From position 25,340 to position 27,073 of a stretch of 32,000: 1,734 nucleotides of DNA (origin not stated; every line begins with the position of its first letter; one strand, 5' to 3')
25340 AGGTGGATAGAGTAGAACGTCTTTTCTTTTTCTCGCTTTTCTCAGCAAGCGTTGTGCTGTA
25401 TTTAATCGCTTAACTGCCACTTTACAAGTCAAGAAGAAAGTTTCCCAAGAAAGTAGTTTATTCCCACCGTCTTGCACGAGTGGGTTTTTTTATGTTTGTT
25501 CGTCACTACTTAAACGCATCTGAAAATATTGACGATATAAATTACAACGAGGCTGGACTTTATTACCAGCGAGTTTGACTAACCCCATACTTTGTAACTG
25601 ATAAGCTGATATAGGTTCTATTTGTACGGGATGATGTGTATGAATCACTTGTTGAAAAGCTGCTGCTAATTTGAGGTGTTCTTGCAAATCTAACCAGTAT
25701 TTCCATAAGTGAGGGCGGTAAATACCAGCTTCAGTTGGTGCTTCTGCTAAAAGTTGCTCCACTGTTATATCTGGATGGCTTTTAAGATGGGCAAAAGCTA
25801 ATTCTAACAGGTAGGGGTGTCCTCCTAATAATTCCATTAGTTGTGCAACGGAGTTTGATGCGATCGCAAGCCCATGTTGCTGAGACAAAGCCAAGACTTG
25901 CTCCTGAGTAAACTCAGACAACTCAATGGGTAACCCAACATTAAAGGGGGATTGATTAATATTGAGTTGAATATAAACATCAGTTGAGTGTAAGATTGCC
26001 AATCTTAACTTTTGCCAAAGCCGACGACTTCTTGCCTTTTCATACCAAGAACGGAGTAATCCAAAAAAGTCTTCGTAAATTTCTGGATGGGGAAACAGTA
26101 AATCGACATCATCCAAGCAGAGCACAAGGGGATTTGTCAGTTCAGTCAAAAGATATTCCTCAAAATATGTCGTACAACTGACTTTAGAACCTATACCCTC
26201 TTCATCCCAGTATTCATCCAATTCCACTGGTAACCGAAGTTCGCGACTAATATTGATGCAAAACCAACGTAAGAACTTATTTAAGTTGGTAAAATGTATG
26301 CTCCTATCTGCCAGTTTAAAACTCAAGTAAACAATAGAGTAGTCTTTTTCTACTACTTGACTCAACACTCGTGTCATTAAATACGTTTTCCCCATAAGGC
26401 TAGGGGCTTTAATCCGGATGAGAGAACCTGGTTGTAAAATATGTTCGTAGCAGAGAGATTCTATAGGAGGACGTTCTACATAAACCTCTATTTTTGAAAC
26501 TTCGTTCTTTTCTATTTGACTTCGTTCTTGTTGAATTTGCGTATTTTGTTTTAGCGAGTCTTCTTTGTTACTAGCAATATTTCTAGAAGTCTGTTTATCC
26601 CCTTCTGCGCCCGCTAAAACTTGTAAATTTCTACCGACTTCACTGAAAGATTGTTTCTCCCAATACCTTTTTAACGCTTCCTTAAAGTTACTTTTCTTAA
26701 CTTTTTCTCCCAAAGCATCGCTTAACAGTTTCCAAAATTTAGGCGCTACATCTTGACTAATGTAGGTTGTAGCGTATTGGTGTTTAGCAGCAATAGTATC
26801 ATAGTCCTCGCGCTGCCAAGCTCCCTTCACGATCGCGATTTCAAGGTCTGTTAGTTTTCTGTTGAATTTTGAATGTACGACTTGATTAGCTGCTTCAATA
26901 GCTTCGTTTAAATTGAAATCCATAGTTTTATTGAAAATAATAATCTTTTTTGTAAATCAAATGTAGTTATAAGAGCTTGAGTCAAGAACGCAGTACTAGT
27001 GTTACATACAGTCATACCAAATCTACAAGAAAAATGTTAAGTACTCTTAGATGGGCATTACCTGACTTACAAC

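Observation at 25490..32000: Candidate export system: STAND-like HTH-ATPase divergent from duplicated GG-leader cargo genes, a C39-ABC exporter and HlyD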

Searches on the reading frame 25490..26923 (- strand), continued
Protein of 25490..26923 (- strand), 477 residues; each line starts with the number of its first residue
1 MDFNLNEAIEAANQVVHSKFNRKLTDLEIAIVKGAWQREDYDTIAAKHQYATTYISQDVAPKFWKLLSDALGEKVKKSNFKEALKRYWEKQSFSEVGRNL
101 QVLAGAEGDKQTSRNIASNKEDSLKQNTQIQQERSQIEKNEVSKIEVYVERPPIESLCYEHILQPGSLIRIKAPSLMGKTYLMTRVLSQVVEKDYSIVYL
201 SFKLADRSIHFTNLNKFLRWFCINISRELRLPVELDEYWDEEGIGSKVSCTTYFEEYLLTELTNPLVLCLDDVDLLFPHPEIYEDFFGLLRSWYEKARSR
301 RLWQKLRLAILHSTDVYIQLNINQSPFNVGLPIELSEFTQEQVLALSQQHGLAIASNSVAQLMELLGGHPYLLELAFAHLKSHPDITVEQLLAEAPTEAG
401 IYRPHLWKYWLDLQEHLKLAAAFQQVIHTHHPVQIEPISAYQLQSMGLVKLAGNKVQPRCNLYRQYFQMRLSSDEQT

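Call 59: predict_structure(alignment_id=A3)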
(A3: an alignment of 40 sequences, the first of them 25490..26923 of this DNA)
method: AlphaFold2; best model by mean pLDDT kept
length: 477 residues; sequences in the alignment: 40
mean_pLDDT: 76.1   pTM: 0.52
mean pLDDT of the five models: 76.1, 76.0, 75.4, 75.4, 74.6
residues with pLDDT >= 90: 123; 70-90: 236; 50-70: 37; < 50: 81
segments of 3 or more residues with pLDDT < 50: 95-152, 316-326, 328-333, 475-477
pLDDT, mean of each block of 10 residues (from residue 1): 83 86 79 85 60 62 87 89 88 52 31 28 36 34 29 68 86 68 82 93 89 93 94 89 84 94 94 84 88 89 93 54 41 61 80 85 86 86 89 89 89 87 92 83 77 82 92 55
secondary structure, 60 per line:
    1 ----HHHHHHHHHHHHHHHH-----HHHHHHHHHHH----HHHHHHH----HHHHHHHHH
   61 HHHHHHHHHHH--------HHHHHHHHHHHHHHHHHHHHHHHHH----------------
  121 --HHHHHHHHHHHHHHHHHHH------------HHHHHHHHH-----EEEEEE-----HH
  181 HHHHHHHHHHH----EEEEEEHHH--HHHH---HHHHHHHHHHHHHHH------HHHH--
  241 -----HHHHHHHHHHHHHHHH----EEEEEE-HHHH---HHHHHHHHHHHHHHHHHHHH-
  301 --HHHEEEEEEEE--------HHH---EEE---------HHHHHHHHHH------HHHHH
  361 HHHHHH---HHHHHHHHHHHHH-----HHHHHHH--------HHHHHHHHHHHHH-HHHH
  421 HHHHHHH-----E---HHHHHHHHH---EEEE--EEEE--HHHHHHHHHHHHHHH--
elements in order: H5-20 H26-36 H41-47 H52-71 H80-104 H123-141 H154-162 E168-173 H179-191 E196-201 H207-210 H214-228 H235-238 H246-261 E266-271 H273-276 H280-299 E306-313 E328-330 H340-349 H356-366 H370-382 H388-394 H403-415 H417-427 H437-445 E449-452 E455-458 H461-475
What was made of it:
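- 25490..26923 (-): HTH_VMAP-M9 + AAA_35 protein (477 aa). It is a compact STAND-like NTPase with an N-terminal four-helix HTH-type head (residues 1-90), a disordered linker (95-152), a P-loop core, a helical domain and a winged-helix-like C-terminus. AF2 model pLDDT 76 (call 59).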

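Call 63: fold_search(model_id=the predicted structure, library=pdb)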
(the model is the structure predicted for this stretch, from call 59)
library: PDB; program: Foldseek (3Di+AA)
matches with E <= 10: 1539; with E <= 0.001: 55
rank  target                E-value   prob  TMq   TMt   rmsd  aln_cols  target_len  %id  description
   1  9ria_C                7.0e-08  1.00  0.40  0.25  26.4       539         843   11  Cryo-EM structure of tomato NRC3-AVRcap1b complex (released 2025-07-23)
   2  2qen                  1.8e-07  1.00  0.46  0.59   5.8       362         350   12  The walker-type atpase paby2304 of pyrococcus abyssi (released 2008-07-01)
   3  9ria_B                3.2e-07  1.00  0.40  0.25  27.0       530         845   12  Cryo-EM structure of tomato NRC3-AVRcap1b complex (released 2025-07-23)
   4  2fna_A                3.9e-07  1.00  0.42  0.54   6.2       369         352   14  Crystal structure of an archaeal aaa+ atpase (sso1545) from sulfolobus solfataricus p2 at 2.00 A resolution (released 2006-02-07)
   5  9cc9_G                5.5e-07  1.00  0.38  0.24  29.5       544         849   11  Dodecameric state of the NRC4 resistosome (released 2024-09-11)
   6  9cc9_A                1.6e-06  1.00  0.39  0.24  29.5       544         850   12  Dodecameric state of the NRC4 resistosome (released 2024-09-11)
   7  7xx2_A                3.3e-06  1.00  0.40  0.25  26.7       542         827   11  Cryo-EM structure of Sr35 resistosome induced by AvrSr35 R381A (released 2022-11-02)
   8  8bob_C                6.9e-06  1.00  0.33  0.37  15.0       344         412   15  Structural basis for negative regulation of the maltose system (released 2023-10-18)
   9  8s0c_E                7.2e-06  1.00  0.30  0.37  15.2       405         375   15  H. sapiens ORC1-5 bound to double stranded DNA as part of the MCM-ORC complex (released 2024-10-02)
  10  3shf                  1.0e-05  1.00  0.28  0.14  16.0       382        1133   14  Crystal structure of the R265S mutant of full-length murine Apaf-1 (released 2011-08-24)
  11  7xc2_A                1.1e-05  1.00  0.40  0.25  27.0       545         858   12  Cryo EM structure of oligomeric complex formed by wheat CNL Sr35 and the effector AvrSr35 of the wheat stem rust patho (released 2022-09-21)
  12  7xe0_A                1.2e-05  1.00  0.39  0.25  27.5       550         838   11  Cryo-EM structure of plant NLR Sr35 resistosome (released 2022-09-28)
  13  8s0e_D                1.4e-05  1.00  0.29  0.33  21.5       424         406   17  H. sapiens OCCM bound to double stranded DNA (released 2024-10-02)
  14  7jgr_A                1.6e-05  1.00  0.30  0.35  29.1       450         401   13  Structure of Drosophila ORC bound to DNA (84 bp) and Cdc6 (released 2020-09-09)
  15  4m9s_B                2.0e-05  1.00  0.41  0.38  23.1       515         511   13  crystal structure of CED-4 bound CED-3 fragment (released 2013-10-23)
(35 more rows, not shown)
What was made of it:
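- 25490..26923 (-): Foldseek best hits are plant NLRs, MalT, Apaf-1, CED-4, Avs3/4, archaeal Walker ATPases and ORC/Cdc6 (call 63).
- On STAND NTPases: AF2 secondary structure and Foldseek hits to NRC3/4, Sr35, MalT, Apaf-1, CED-4 and Avs3/4 (calls 59, 63).
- Closest known: MalT and related STAND transcription activators. Same: P-loop, helical and winged-helix core with structural similarity to MalT (8bob) and other STAND proteins (call 63), plus an HTH DNA-binding-type domain.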

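Call 80: search_dna_similar(query=window:25490-26923:-, collection=plasmids, mode=protein, max_evalue=1e-30, max_rows=40)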
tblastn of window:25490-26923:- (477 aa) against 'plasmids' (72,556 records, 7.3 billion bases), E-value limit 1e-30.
Records with a match: 38; places in all: 44; records where one place covers at least 80% of the query: 11.
Best place of each record, by identity: 60-80% 1; <60% 37.
By first word of the organism name: Nostoc 16; Leptolyngbya 5; Calothrix 4; Tolypothrix 3; Candidatus 2; Gloeothece 1; Planktothrix 1; Acaryochloris 1; Fischerella 1; Allocoleopsis 1; and 3 more.
By predicted mobility (MOB-suite, as given by PLSDB): non-mobilizable 23; mobilizable 10; conjugative 5.
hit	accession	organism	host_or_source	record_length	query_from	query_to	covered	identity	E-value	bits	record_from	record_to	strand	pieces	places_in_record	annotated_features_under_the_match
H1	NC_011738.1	Gloeothece citriformis PCC 7424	-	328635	1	467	98%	61.7%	2e-176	556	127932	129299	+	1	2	AAA-like domain-containing protein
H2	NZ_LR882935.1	Planktothrix agardhii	-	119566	1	471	99%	50.1%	1e-139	450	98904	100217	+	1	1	AAA-like domain-containing protein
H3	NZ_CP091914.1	Nostoc sp. UHCC 0870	cell culture,Brackish water, ...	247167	8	468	97%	45.2%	2e-112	372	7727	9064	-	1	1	AAA-like domain-containing protein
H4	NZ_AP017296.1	Nostoc sp. NIES-3756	-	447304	8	472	97%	43.2%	8e-111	367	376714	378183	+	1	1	AAA-like domain-containing protein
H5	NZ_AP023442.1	Nostoc sp. MS1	-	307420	3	471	98%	40.8%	2e-101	340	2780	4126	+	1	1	AAA-like domain-containing protein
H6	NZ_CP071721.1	Acaryochloris sp. 'Moss Beach'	culture,intertidal zone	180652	3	472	99%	40.1%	8e-97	327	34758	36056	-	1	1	AAA-like domain-containing protein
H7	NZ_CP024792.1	Nostoc flagelliforme CCNUN1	cell culture,desert soil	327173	5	474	99%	40.0%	2e-99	334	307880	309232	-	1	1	AAA-like domain-containing protein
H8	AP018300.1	Fischerella sp. NIES-4106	-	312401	1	468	98%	39.9%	5e-98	330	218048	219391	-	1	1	hypothetical protein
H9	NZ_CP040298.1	Nostoc sp. TCL26-01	Leiosporoceros dussii,pure culture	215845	146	471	68%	55.2%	1e-107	358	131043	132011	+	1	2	AAA-like domain-containing protein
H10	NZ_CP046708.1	Nostoc sp. ATCC 53789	-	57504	148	473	68%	54.9%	4e-104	348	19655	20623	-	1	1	AAA-like domain-containing protein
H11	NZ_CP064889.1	Tolypothrix sp. PCC 7601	Fresh water sample,Fresh water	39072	148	471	68%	54.3%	9e-104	347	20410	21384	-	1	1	AAA-like domain-containing protein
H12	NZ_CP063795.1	Tolypothrix sp. PCC 7712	Soil sample,soil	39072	148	471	68%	54.3%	9e-104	347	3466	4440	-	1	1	AAA-like domain-containing protein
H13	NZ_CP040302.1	Nostoc sp. TCL26-01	Leiosporoceros dussii,pure culture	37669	1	473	99%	37.0%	3e-90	308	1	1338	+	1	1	AAA-like domain-containing protein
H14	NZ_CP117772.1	Nostoc sp. UHCC 0926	whole organism,lichen surface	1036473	4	467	97%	37.6%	7e-89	303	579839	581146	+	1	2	none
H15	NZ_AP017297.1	Nostoc sp. NIES-3756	-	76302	148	473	68%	50.9%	4e-91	310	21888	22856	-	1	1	AAA-like domain-containing protein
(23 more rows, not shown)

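Call 81: get_annotated_region(hit=H1, flank=8000)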
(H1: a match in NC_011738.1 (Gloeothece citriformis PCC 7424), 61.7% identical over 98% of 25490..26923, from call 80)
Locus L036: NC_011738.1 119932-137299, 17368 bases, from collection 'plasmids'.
description: Gloeothece citriformis PCC 7424 plasmid pP742401, complete sequence
organism: Gloeothece citriformis PCC 7424 (NCBI taxid 65393)
taxonomy: Bacteria; Cyanobacteriota; Cyanophyceae; Chroococcales; Aphanothecaceae; Gloeothece; Gloeothece citriformis; Gloeothece citriformis PCC 7424
host: -; source: -; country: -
typing (MOB-suite, as given by PLSDB): non-mobilizable; replicon rep_cluster_1573; mating-pair formation MPF_T
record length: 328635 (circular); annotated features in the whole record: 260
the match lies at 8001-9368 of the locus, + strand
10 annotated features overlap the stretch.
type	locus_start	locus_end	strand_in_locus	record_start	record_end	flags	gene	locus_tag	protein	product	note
CDS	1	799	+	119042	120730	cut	-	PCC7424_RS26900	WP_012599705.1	hypothetical protein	-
CDS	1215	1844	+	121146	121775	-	-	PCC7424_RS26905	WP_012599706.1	hypothetical protein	-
CDS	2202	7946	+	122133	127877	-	-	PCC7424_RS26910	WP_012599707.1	AAA family ATPase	-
CDS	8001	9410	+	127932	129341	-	-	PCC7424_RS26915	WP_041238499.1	AAA-like domain-containing protein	-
CDS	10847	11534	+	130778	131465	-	-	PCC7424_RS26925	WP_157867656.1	IS1 family transposase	-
CDS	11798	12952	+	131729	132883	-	-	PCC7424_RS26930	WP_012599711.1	AAA-like domain-containing protein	-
CDS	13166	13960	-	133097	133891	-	-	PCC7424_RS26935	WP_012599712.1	ABC transporter ATP-binding protein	-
CDS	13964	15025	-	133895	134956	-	-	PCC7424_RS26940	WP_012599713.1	iron ABC transporter permease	GO:0006826 - iron ion transport [Evidence IEA]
CDS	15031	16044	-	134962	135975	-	-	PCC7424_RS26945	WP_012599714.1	iron ABC transporter permease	GO:0006826 - iron ion transport [Evidence IEA]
CDS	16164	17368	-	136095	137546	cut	-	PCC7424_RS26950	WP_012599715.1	aspartate aminotransferase family protein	-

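Call 82: get_annotated_region(hit=H2, flank=8000)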
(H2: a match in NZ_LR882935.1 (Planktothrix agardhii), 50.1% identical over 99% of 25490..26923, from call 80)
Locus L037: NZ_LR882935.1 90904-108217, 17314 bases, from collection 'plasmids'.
description: Planktothrix agardhii strain NIVA-CYA126/8 plasmid p1
organism: Planktothrix agardhii (NCBI taxid 1160)
taxonomy: Bacteria; Cyanobacteriota; Cyanophyceae; Oscillatoriales; Microcoleaceae; Planktothrix; Planktothrix agardhii
host: -; source: -; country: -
typing (MOB-suite, as given by PLSDB): non-mobilizable; mating-pair formation MPF_T
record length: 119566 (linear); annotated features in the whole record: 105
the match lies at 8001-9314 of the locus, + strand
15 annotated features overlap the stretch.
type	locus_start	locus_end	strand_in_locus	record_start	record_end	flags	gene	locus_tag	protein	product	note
CDS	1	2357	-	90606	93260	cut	-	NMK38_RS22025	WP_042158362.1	DUF87 domain-containing protein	-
CDS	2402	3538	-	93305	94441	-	-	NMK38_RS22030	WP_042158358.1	ATP-binding protein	-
CDS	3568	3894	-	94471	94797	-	-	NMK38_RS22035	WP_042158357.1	hypothetical protein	-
CDS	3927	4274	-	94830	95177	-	-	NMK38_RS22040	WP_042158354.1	hypothetical protein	-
CDS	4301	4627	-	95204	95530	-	-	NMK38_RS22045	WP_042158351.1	hypothetical protein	-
CDS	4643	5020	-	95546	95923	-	-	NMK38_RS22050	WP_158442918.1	hypothetical protein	-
CDS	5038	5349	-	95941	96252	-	-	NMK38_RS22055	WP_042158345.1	hypothetical protein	-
CDS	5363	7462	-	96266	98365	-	-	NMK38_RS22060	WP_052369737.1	tetratricopeptide repeat protein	-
CDS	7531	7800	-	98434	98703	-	-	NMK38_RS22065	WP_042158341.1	hypothetical protein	-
CDS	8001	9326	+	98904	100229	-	-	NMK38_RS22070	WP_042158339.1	AAA-like domain-containing protein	-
CDS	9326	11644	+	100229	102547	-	-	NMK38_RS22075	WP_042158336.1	CHASE2 domain-containing protein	-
CDS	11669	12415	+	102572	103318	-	-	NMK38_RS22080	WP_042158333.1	DUF928 domain-containing protein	-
CDS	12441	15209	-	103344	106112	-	-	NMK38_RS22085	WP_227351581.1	CHAT domain-containing protein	-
CDS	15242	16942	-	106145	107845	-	-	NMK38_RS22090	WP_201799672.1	ShlB/FhaC/HecB family hemolysin secretion/activation protein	GO:0006811 - monoatomic ion transport [Evidence IEA]; GO:0015031 - protein transport [Evidence IEA]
CDS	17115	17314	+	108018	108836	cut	-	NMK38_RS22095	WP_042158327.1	hypothetical protein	-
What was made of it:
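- In a Planktothrix plasmid, HTH-AAA_35 is followed by CHASE2 and DUF928 genes and lies next to CHAT and ShlB/FhaC genes (call 82).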

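Call 83: get_annotated_region(hit=H3, flank=8000)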
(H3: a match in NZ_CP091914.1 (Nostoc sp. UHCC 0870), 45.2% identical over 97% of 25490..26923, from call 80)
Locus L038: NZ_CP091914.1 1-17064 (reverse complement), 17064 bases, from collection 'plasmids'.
description: Nostoc sp. UHCC 0870 plasmid unnamed1, complete sequence
organism: Nostoc sp. UHCC 0870 (NCBI taxid 2914041)
taxonomy: Bacteria; Cyanobacteriota; Cyanophyceae; Nostocales; Nostocaceae; Nostoc; Nostoc sp. UHCC 0870
host: -; source: cell culture,Brackish water, Varlaxudden, Baltic Sea; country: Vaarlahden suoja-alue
typing (MOB-suite, as given by PLSDB): non-mobilizable; replicon rep_cluster_1678,rep_cluster_776; mating-pair formation MPF_T
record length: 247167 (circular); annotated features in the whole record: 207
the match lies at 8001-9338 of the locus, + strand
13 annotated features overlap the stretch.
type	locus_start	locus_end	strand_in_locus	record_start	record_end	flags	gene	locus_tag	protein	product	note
CDS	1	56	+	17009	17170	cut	-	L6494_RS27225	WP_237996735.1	hypothetical protein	-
CDS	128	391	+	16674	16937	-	-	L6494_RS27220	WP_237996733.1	hypothetical protein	-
CDS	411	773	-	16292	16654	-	-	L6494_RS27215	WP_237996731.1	CSLREA domain-containing protein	-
CDS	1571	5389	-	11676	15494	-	-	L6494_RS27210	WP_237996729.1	NB-ARC domain-containing protein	-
CDS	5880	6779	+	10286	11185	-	-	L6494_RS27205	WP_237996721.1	pyridoxamine 5'-phosphate oxidase family protein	-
CDS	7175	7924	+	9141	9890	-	-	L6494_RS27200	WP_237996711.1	MinD/ParA family protein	-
CDS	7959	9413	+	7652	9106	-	-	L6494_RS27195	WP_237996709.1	AAA-like domain-containing protein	-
CDS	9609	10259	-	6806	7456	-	-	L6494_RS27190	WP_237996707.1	DUF4276 family protein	-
CDS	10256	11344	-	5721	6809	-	-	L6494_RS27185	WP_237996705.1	AAA family ATPase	-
CDS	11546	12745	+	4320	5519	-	-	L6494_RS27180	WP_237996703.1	AIPR family protein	-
CDS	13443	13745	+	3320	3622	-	-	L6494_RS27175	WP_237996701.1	hypothetical protein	-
CDS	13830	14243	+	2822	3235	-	-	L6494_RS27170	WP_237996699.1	hypothetical protein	-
CDS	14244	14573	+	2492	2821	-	-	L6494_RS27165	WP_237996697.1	hypothetical protein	-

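Call 84: get_annotated_region(hit=H4, flank=8000)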
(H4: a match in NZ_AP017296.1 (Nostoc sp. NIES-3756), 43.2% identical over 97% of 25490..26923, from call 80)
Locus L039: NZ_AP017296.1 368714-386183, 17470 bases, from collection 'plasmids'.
description: Nostoc sp. NIES-3756 plasmid pNOS3756_1, complete sequence
organism: Nostoc sp. NIES-3756 (NCBI taxid 1751286)
taxonomy: Bacteria; Cyanobacteriota; Cyanophyceae; Nostocales; Nostocaceae; Nostoc; Nostoc sp. NIES-3756
host: -; source: -; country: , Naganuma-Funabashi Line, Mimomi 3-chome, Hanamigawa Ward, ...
typing (MOB-suite, as given by PLSDB): non-mobilizable
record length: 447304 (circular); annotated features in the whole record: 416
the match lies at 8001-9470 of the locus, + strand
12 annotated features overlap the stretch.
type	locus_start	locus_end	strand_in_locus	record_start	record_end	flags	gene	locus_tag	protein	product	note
CDS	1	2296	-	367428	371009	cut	-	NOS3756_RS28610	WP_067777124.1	NB-ARC domain-containing protein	-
CDS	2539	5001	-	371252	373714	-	-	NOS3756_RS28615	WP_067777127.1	hybrid sensor histidine kinase/response regulator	-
CDS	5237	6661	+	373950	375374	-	-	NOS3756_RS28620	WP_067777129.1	ABC transporter substrate-binding protein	-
CDS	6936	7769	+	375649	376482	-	-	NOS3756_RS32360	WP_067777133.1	response regulator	GO:0000160 - phosphorelay signal transduction system [Evidence IEA]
CDS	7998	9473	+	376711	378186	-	-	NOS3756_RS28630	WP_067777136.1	AAA-like domain-containing protein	-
CDS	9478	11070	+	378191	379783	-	-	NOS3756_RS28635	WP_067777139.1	AAA-like domain-containing protein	-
CDS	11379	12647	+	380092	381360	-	-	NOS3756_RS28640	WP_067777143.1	glycosyltransferase family 4 protein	-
CDS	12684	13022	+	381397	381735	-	-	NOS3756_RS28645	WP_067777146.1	anti-sigma factor antagonist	GO:0006355 - regulation of DNA-templated transcription [Evidence IEA]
CDS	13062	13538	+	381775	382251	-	-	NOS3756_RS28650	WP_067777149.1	ATP-binding protein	GO:0007165 - signal transduction [Evidence IEA]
CDS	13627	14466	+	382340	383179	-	-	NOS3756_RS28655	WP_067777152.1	PP2C family protein-serine/threonine phosphatase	-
CDS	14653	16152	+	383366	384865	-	-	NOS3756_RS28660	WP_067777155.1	CHASE2 domain-containing protein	-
CDS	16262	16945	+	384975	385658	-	-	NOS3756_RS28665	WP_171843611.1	DUF928 domain-containing protein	-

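Call 94: search_protein_families(library=padloc, proteins=[window:25490-26923:-], max_evalue=0.001)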
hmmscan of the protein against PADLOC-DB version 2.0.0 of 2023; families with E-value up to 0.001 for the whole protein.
window:25490-26923:- (477 aa): 0 families
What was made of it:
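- Tried and rejected: PADLOC defence models: none match (call 94).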

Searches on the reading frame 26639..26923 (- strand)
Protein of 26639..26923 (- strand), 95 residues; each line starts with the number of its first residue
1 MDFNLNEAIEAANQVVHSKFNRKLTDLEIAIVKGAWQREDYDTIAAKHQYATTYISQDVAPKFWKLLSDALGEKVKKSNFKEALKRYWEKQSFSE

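Call 64: search_protein_families(library=pfam, proteins=[window:26639-26923:-], max_evalue=10)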
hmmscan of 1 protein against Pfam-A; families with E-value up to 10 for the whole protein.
seq(95 aa): 2 families
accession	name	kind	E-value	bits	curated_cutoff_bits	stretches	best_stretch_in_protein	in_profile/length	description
PF22909.1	Caulimovir_coat_dom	-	0.031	15.1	27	1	50-83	34-66/113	Caulimovirus coat protein, conserved domain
PF19754.4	DUF6241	-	0.31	11.7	27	1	7-54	23-68/90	Family of unknown function (DUF6241)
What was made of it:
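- It could not be tested against the local Pfam copy (call 64).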

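Call 65: search_solved_structures(query=window:26639-26923:-, max_evalue=10, show_alignments=2)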
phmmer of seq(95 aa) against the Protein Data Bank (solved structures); distinct sequences matched with E-value up to 10: 1.
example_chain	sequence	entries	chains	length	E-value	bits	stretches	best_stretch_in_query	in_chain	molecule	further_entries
8g4k_A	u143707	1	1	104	0.74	13.3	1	19-86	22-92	5HCS_TGFBR2_1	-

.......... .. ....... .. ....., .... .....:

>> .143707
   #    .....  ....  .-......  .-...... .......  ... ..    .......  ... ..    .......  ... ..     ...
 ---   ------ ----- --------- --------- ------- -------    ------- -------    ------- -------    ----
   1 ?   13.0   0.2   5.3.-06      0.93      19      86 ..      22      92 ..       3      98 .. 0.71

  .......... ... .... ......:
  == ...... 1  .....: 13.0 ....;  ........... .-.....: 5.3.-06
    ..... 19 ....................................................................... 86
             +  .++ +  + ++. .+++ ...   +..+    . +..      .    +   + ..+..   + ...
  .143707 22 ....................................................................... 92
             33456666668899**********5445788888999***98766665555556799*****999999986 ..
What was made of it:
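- Tried and rejected: N-terminal HTH domain: could not be confirmed against the local Pfam copy or against PDB sequences (calls 64, 65).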
